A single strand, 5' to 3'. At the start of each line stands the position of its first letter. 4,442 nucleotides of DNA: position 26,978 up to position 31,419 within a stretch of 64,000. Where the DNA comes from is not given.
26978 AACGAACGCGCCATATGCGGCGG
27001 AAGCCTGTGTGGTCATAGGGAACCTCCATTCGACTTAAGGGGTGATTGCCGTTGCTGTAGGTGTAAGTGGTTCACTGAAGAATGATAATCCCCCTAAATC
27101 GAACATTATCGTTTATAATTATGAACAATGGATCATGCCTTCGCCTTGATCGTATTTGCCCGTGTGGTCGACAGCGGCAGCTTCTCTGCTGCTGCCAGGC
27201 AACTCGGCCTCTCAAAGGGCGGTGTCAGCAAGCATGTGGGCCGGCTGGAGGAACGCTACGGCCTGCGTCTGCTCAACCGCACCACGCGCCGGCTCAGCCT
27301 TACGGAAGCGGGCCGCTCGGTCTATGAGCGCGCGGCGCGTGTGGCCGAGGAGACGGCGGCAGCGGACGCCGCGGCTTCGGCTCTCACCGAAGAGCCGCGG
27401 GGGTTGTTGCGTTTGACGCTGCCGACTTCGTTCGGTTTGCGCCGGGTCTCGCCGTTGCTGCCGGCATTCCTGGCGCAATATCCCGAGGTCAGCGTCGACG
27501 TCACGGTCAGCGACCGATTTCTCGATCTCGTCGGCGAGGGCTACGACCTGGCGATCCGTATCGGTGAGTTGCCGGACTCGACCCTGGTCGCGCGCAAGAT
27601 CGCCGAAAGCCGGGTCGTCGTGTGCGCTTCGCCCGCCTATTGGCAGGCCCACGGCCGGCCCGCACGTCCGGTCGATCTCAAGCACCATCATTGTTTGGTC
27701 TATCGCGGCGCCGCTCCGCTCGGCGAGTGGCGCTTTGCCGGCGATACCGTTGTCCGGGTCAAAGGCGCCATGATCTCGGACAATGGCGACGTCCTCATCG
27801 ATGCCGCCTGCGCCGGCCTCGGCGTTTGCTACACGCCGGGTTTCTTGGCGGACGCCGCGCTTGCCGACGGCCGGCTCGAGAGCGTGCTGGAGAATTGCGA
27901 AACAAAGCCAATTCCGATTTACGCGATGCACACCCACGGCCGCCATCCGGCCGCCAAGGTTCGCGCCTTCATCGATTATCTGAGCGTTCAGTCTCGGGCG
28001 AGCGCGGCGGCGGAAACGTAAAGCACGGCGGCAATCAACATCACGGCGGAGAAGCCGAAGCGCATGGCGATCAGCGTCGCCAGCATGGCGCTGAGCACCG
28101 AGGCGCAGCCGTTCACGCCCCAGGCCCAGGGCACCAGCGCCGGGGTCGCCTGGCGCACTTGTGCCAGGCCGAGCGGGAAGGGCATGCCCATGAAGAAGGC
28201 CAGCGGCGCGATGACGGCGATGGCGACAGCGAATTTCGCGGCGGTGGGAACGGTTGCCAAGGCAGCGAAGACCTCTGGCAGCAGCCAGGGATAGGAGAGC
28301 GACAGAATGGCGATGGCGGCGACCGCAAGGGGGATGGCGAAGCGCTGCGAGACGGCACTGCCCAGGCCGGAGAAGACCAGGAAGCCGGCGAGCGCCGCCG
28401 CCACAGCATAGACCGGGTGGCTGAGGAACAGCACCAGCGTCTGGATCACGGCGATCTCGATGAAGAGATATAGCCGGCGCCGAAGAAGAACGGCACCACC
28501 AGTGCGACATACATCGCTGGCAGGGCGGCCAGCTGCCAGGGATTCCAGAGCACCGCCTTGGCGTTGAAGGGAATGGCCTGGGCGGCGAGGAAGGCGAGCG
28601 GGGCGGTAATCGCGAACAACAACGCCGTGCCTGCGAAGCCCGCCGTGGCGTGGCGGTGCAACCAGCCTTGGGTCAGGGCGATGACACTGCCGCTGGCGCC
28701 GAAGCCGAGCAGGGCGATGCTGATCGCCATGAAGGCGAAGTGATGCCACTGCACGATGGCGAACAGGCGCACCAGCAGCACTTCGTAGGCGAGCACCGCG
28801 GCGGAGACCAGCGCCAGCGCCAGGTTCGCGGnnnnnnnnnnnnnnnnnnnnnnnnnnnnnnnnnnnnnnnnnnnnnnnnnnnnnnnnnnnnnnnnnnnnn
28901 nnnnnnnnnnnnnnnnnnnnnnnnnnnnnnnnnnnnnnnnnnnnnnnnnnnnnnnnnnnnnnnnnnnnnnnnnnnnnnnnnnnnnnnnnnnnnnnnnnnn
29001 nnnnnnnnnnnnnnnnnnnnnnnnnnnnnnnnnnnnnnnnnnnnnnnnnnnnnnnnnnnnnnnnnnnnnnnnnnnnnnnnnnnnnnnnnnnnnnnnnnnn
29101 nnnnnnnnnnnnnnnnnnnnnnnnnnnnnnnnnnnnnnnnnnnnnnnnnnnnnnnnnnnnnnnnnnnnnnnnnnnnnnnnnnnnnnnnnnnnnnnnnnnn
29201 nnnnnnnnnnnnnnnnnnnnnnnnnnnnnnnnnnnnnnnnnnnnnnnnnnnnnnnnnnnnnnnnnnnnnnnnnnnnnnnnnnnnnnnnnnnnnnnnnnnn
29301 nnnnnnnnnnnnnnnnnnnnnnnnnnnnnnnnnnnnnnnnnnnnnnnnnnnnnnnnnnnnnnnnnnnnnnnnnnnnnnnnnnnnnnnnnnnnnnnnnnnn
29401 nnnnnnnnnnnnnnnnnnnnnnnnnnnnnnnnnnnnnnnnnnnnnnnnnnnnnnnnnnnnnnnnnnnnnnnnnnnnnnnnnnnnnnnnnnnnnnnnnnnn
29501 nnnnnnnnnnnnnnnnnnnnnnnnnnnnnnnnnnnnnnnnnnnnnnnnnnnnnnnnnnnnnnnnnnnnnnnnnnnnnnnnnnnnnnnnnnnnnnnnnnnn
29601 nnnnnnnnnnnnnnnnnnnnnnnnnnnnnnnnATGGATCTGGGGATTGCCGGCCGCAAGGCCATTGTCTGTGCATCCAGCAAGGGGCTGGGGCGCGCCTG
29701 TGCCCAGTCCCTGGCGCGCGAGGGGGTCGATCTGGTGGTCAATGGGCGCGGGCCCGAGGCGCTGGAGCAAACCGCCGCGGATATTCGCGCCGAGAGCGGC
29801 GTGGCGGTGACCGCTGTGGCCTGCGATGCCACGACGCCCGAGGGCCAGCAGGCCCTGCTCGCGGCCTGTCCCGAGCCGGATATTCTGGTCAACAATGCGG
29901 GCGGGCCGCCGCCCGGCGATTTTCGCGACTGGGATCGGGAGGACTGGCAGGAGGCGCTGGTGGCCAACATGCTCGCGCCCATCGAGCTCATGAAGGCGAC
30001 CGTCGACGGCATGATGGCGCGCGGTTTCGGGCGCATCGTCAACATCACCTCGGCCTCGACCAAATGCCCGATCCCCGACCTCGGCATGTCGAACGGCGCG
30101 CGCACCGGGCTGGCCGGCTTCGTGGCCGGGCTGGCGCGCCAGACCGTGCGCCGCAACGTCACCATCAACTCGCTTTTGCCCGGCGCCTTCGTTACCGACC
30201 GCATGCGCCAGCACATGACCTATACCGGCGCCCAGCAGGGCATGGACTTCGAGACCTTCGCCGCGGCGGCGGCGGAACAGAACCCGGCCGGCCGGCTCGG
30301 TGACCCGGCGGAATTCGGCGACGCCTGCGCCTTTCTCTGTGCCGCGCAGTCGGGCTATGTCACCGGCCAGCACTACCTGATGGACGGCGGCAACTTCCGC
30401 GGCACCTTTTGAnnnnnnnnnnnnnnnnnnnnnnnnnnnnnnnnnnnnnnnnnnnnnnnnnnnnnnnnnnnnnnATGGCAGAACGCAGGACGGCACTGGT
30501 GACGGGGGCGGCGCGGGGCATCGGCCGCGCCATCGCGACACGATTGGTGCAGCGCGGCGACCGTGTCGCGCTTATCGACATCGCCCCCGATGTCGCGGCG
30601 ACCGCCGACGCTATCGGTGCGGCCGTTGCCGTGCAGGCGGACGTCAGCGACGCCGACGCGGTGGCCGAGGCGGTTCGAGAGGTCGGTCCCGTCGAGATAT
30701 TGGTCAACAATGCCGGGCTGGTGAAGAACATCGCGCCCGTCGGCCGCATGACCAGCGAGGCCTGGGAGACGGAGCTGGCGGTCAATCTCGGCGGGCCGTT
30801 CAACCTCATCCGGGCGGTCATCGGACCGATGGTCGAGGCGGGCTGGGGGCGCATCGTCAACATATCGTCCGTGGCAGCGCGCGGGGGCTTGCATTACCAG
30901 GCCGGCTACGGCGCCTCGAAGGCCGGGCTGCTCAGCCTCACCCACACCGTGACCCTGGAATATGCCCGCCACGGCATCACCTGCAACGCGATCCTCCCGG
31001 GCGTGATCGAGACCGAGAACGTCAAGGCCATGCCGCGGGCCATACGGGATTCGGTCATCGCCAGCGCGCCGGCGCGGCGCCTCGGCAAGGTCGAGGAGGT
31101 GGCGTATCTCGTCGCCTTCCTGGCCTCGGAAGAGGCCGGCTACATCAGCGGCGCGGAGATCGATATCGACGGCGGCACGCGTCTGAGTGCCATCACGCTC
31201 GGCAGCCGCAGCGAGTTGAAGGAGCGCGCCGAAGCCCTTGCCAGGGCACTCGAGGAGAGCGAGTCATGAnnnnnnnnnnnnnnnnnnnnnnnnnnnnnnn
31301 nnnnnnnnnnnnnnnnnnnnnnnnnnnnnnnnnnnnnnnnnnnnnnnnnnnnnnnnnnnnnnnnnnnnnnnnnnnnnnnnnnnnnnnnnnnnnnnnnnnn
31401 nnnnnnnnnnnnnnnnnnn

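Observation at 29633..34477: Translationally coupled operon: two SDRs, split B12-dependent acyl-CoA mutase, SCP2-like protein and alpha/beta hydrolase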

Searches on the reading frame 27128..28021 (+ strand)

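Call 3: search_protein_families(library=pfam, proteins=[window:27128-28021:+], max_evalue=0.01)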
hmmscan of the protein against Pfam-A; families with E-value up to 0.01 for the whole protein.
window:27128-28021:+ (297 aa): 4 families
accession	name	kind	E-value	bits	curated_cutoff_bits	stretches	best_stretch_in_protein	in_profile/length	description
PF03466.25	LysR_substrate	-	5.6e-43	147.2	28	1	88-285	2-204/209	LysR substrate binding domain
PF00126.33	HTH_1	-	1.7e-20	73.2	26.6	1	7-63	4-60/60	Bacterial regulatory helix-turn-helix protein, lysR family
PF13412.12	HTH_24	-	0.0065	16.5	21.9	0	22-42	23-43/48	Winged helix-turn-helix DNA-binding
PF12802.13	MarR_2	-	0.0093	16.6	27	0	19-43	23-47/61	MarR family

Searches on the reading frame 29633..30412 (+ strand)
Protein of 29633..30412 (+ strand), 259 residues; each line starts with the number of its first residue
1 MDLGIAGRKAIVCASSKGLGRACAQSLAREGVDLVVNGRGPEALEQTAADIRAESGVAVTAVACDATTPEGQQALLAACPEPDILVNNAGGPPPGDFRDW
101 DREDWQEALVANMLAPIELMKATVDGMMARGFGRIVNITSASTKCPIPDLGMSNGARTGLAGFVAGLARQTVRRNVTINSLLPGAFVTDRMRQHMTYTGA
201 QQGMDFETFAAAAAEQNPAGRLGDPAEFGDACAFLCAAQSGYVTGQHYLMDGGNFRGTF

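Call 3: search_protein_families(library=pfam, proteins=[window:29633-30412:+], max_evalue=0.01)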
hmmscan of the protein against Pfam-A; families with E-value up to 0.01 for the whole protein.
window:29633-30412:+ (259 aa): 3 families
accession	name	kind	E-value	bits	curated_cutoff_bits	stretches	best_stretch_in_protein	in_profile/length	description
PF13561.12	adh_short_C2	-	2.5e-42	145.5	27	1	14-253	3-234/236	Enoyl-(Acyl carrier protein) reductase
PF00106.31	adh_short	-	9e-36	123.6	26.6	1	10-193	3-189/195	short chain dehydrogenase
PF08659.16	KR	-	4.1e-07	30.5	22.6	1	15-125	8-125/180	KR domain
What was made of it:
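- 29633..30412 (+): SDR1: atypical short-chain dehydrogenase-family protein, 259 aa. It is lineage-specific here and is not translationally coupled to the rest (62-nt gap). PF13561/PF00106 (call 3).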

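Call 5: search_protein_families(library=ncbifam, proteins=[window:29633-30412:+], max_evalue=0.01)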
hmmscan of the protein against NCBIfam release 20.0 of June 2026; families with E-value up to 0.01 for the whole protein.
window:29633-30412:+ (259 aa): 213 families (the best 25 are shown)
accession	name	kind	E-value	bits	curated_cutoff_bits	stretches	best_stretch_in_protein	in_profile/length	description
NF006212.0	PRK08339.1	equivalog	2.5e-50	171.5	339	1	3-257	4-261/263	short chain dehydrogenase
NF004779.0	PRK06125.1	subfamily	5.6e-47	160.4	261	1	1-254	1-253/259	short-chain dehydrogenase/reductase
NF005559.1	PRK07231.1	subfamily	2.9e-41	141.6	215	1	6-254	3-247/249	glucose 1-dehydrogenase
NF004778.0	PRK06124.1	equivalog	3.7e-38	131.4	303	1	5-254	9-252/256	SDR family oxidoreductase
NF009466.0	PRK12826.1-2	subfamily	1.6e-37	129.3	222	1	8-255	4-245/248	3-oxoacyl-ACP reductase FabG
NF005095.0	PRK06523.1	subfamily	2.6e-36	125.5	231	1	4-256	7-259/261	oxidoreductase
NF009384.0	PRK12743.1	equivalog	1.8e-35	122.4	264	1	8-253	7-246/258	SDR family oxidoreductase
TIGR01963.1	PHB_DH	subfamily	1.9e-34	119.1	307.05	1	8-254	2-252/255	3-hydroxybutyrate dehydrogenase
NF009093.0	PRK12429.1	subfamily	2.9e-34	118.5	258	1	6-254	4-256/259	3-hydroxybutyrate dehydrogenase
NF005681.0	PRK07478.1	subfamily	5.2e-33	114.5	267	1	6-254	5-249/254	SDR family oxidoreductase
NF004847.0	PRK06198.1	subfamily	7.7e-33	113.8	240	1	5-246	5-247/269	oxidoreductase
NF005711.0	PRK07523.1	subfamily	8.7e-33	114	413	1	5-253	8-250/255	SDR family oxidoreductase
NF004198.0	PRK05653.1-3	equivalog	1.6e-32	112.9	296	1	6-253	6-245/248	3-oxoacyl-ACP reductase FabG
TIGR01830.1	3oxo_ACP_reduc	equivalog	2.6e-32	112.5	297.75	1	10-253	1-237/239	3-oxoacyl-[acyl-carrier-protein] reductase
NF009468.0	PRK12826.1-4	equivalog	4.7e-32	111.7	318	1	5-254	5-247/256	SDR family oxidoreductase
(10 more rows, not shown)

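Call 75: search_solved_structures(query=window:29633-30412:+, max_evalue=1e-20, show_alignments=1)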
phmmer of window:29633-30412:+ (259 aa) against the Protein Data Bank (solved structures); distinct sequences matched with E-value up to 1e-20: 97 (the best 60 are shown).
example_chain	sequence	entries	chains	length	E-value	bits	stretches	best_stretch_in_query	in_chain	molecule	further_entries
5vps_A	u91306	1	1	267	3.2e-104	351.3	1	1-259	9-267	Short-chain dehydrogenase/reductase SDR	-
5idx_A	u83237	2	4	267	1.6e-102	345.8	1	1-259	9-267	Short-chain dehydrogenase/reductase SDR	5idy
5va8_A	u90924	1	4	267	3.2e-99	334.9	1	1-259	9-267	Short-chain dehydrogenase/reductase SDR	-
2z1n_A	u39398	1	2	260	3.4e-37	131.7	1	1-253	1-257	dehydrogenase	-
3ai1_A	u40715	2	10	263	9.6e-34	120.4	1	1-255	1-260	NADPH-sorbose reductase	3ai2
3ai3_A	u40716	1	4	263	3.3e-33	118.7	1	1-255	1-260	NADPH-sorbose reductase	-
1o5i_A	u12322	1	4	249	8.6e-33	117.3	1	1-253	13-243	3-oxoacyl-(acyl carrier protein) reductase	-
6ci9_A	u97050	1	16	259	1.3e-32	116.8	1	4-254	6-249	3-oxoacyl-[acyl-carrier-protein] reductase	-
6ci8_A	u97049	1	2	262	1.3e-32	116.7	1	4-254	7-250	3-oxoacyl-[acyl-carrier-protein] reductase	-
3tzh_A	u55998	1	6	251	1.1e-31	113.7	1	4-255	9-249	3-oxoacyl-[acyl-carrier protein] reductase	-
4wjz_A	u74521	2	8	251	2.1e-31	112.8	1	4-255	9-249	3-oxoacyl-[acyl-carrier-protein] reductase FabG | 3-oxoacyl-[acyl-carrier protein] reductase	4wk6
3op4_A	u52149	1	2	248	4.5e-31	111.7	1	4-255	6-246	3-oxoacyl-[acyl-carrier protein] reductase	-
3rro_A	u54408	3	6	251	4.7e-31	111.6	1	4-255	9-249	3-ketoacyl-(acyl-carrier-protein) reductase | 3-oxoacyl-[acyl-carrier protein] reductase | 3-oxoacyl-[acyl-carrier-protein] reductase FabG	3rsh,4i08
3tzc_A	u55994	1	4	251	4.9e-31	111.6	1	4-255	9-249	3-oxoacyl-[acyl-carrier protein] reductase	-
5end_A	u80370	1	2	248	6.3e-31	111.2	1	4-255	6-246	3-oxoacyl-[acyl-carrier-protein] reductase FabG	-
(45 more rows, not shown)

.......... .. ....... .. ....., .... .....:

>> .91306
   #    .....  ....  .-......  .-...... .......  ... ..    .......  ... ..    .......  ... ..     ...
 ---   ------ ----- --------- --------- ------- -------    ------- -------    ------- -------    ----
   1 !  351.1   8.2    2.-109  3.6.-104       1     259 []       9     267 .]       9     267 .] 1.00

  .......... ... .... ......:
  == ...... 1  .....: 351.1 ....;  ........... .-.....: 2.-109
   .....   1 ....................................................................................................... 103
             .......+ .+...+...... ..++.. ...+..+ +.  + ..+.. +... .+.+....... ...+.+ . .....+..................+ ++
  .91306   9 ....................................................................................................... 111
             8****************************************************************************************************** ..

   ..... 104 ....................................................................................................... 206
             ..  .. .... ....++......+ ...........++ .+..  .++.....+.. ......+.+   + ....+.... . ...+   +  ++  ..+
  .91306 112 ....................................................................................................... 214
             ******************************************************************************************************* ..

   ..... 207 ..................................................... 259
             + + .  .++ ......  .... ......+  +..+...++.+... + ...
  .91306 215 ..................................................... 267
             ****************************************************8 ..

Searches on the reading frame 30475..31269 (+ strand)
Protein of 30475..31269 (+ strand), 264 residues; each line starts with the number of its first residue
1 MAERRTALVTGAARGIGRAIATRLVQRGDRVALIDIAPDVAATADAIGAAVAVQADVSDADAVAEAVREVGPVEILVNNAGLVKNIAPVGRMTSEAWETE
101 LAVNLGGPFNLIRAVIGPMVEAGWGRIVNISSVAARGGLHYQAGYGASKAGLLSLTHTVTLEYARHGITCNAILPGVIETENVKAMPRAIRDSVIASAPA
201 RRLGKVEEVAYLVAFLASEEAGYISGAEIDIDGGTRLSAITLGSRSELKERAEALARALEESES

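Call 3: search_protein_families(library=pfam, proteins=[window:30475-31269:+], max_evalue=0.01)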
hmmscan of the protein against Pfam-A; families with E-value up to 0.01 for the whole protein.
window:30475-31269:+ (264 aa): 7 families
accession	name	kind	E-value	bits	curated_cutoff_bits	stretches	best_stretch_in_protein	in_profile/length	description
PF13561.12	adh_short_C2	-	1.3e-55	189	27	1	11-235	1-235/236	Enoyl-(Acyl carrier protein) reductase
PF00106.31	adh_short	-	6.2e-50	169.8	26.6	1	6-186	2-190/195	short chain dehydrogenase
PF08659.16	KR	-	2.1e-10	41.2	22.6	1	6-152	2-156/180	KR domain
PF01370.27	Epimerase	-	5e-09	36.4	20.9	1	7-191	1-191/240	NAD dependent epimerase/dehydratase family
PF13460.12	NAD_binding_10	-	1.2e-05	25.7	27.2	1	11-136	1-102/184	NAD(P)H-binding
PF02254.24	TrkA_N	-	0.00015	22.5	23.8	1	16-66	9-58/116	TrkA-N domain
PF01073.25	3Beta_HSD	-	0.00016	21.2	22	1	8-133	1-117/280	3-beta hydroxysteroid dehydrogenase/isomerase family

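Call 5: search_protein_families(library=ncbifam, proteins=[window:30475-31269:+], max_evalue=0.01)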
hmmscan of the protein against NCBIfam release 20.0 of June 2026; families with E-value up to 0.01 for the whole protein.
window:30475-31269:+ (264 aa): 231 families (the best 25 are shown)
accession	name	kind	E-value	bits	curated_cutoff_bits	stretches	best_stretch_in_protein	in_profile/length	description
NF004198.0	PRK05653.1-3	equivalog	6.6e-66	222.3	296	1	3-236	6-247/248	3-oxoacyl-ACP reductase FabG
NF009466.0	PRK12826.1-2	subfamily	1.6e-62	211.2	222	1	4-236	3-245/248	3-oxoacyl-ACP reductase FabG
TIGR01830.1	3oxo_ACP_reduc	equivalog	2.4e-61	207.5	297.75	1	7-234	1-237/239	3-oxoacyl-[acyl-carrier-protein] reductase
TIGR01829.1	AcAcCoA_reduct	subfamily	2.7e-61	207.3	302.1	1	5-235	1-240/242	acetoacetyl-CoA reductase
NF009464.0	PRK12824.1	subfamily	7e-61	206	269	1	4-235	2-242/245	3-oxoacyl-ACP reductase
NF005559.1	PRK07231.1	subfamily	1.2e-54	185.5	215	1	3-235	3-247/249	glucose 1-dehydrogenase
NF005309.0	PRK06841.1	subfamily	1.1e-51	175.8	286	1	4-235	15-252/255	GolD/DthD family dehydrogenase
NF004197.0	PRK05653.1-1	equivalog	1.2e-51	175.8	332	1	4-235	7-246/249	3-oxoacyl-ACP reductase FabG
NF040605.2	mycolic_FabG1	exception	2.4e-51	174.8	420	1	5-235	2-229/233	3-oxoacyl-ACP reductase FabG1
NF004200.0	PRK05653.1-5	equivalog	3e-51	174.3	273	1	5-234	3-240/242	3-oxoacyl-ACP reductase FabG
NF053701.1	CsHdxCHCADhChcB2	equivalog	6.7e-51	173.2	350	1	4-234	3-241/245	cis-4-hydroxycyclohexanecarboxylate dehydrogenase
TIGR01963.1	PHB_DH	subfamily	1.3e-50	172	307.05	1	5-234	2-251/255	3-hydroxybutyrate dehydrogenase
NF009093.0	PRK12429.1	subfamily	2.2e-49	168.1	258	1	3-234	4-255/259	3-hydroxybutyrate dehydrogenase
NF005067.0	PRK06484.1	equivalog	5.5e-48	163.8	713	1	4-235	273-511/524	short chain dehydrogenase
NF005472.0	PRK07067.1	equivalog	1.4e-47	162.5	338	1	3-238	5-257/257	L-iditol 2-dehydrogenase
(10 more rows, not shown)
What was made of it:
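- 30475..31269 (+): SDR2: classical SDR, 264 aa, the conserved partner of the mutase. Predicted NAD-dependent (R)-3-hydroxyacyl-CoA dehydrogenase / 3-oxoacyl-CoA reductase. TIGR01829 gives 207 bits, below its cut-off (call 5).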

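Call 65: search_solved_structures(query=window:30475-31269:+, max_evalue=1e-30)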
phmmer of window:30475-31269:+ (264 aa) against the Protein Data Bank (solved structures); distinct sequences matched with E-value up to 1e-30: 122 (the best 60 are shown).
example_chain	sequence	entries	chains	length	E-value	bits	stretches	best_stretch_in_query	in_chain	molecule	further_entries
4k6c_A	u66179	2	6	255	2.3e-48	168.1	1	4-236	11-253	Acetoacetyl-CoA reductase | Putative Acetoacetyl-CoA reductase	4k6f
2ph3_A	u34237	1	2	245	2.2e-46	161.6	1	5-235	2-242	3-oxoacyl-[acyl carrier protein] reductase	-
7x5j_D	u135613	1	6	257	1.4e-43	152.4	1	3-237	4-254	3-oxoacyl-ACP reductase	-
3ezl_A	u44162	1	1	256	3.7e-43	151.1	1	3-236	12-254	Acetoacetyl-CoA reductase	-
5vml_A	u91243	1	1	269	4.4e-43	150.8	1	3-236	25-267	Acetoacetyl-CoA reductase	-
2et6_A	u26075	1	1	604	4.8e-43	150.7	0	5-233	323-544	(3R)-hydroxyacyl-CoA dehydrogenase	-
5ovj_A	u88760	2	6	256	6.7e-43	150.2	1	5-235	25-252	3-oxoacyl-[acyl-carrier-protein] reductase FabG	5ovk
3vzp_A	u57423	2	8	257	1.1e-42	149.5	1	4-236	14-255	Acetoacetyl-CoA reductase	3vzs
3vzr_B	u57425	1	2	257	1.1e-42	149.5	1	4-236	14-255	Acetoacetyl-CoA reductase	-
3vzq_A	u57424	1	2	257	1.1e-42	149.5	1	4-236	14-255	Acetoacetyl-CoA reductase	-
5ovl_A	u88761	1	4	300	1.1e-42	149.4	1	5-235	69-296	3-oxoacyl-[acyl-carrier-protein] reductase FabG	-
4n5l_A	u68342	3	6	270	1.3e-42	149.2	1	4-236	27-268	Acetoacetyl-CoA reductase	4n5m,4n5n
7emg_A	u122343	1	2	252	5.7e-42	147.1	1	3-235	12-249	3-oxoacyl-[acyl-carrier-protein] reductase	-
1i01_A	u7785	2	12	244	6.1e-42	147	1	3-235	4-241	BETA-KETOACYL [ACP] REDUCTASE | 3-oxoacyl-[acyl-carrier protein] reductase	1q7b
3ftp_A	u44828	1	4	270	7.4e-42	146.8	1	3-236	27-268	3-oxoacyl-[acyl-carrier protein] reductase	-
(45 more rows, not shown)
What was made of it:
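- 30475..31269 (+): Closest PDB entries are acetoacetyl-CoA reductases 4k6c and 3vzp and the (3R)-hydroxyacyl-CoA dehydrogenase 2et6 (call 65).
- SDR2: closest to acetoacetyl-CoA reductases and to a (3R)-hydroxyacyl-CoA dehydrogenase (call 65). 2et6 is among the SDR2 hits (call 65).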
